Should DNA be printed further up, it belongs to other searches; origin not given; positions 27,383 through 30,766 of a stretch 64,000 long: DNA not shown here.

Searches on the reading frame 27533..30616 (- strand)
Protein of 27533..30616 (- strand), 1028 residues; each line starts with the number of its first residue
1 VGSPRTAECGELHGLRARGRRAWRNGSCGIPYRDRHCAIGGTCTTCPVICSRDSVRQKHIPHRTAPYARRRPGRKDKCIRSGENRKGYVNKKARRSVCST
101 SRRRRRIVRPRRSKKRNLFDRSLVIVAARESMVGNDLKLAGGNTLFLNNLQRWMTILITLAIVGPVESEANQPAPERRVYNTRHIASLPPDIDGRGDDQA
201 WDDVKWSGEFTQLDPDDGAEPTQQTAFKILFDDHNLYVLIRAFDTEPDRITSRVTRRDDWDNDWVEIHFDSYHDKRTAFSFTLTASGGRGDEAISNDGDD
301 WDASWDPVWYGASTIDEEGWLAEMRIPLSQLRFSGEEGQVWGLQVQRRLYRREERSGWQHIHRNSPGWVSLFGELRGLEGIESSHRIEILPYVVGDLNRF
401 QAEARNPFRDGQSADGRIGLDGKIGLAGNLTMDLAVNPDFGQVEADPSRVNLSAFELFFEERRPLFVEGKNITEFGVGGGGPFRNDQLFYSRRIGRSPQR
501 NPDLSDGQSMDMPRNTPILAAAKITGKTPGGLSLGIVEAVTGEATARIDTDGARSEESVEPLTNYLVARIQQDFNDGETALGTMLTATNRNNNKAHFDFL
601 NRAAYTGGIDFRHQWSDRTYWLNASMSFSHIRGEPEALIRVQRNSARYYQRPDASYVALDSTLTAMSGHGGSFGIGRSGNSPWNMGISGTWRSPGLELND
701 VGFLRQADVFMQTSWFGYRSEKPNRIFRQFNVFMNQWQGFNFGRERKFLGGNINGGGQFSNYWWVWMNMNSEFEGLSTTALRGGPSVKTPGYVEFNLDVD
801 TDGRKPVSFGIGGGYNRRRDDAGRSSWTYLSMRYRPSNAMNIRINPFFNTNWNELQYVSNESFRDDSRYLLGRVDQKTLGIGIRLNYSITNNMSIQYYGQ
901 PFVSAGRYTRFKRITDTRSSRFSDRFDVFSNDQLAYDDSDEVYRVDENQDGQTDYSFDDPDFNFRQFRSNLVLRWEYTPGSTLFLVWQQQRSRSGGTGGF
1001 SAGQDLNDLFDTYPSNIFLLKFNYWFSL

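Call 81: search_protein_families(library=pfam, proteins=[window:27533-30616:-], max_evalue=0.00001)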
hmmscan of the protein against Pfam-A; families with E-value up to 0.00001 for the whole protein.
window:27533-30616:- (1028 aa): 2 families
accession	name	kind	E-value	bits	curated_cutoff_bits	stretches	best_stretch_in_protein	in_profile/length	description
PF19313.5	DUF5916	-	9.1e-72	243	22.6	1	386-1025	4-562/572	Domain of unknown function (DUF5916)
PF06452.16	CBM9_1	-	8e-15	55.6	23.4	1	192-348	1-149/185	Carbohydrate family 9 binding domain-like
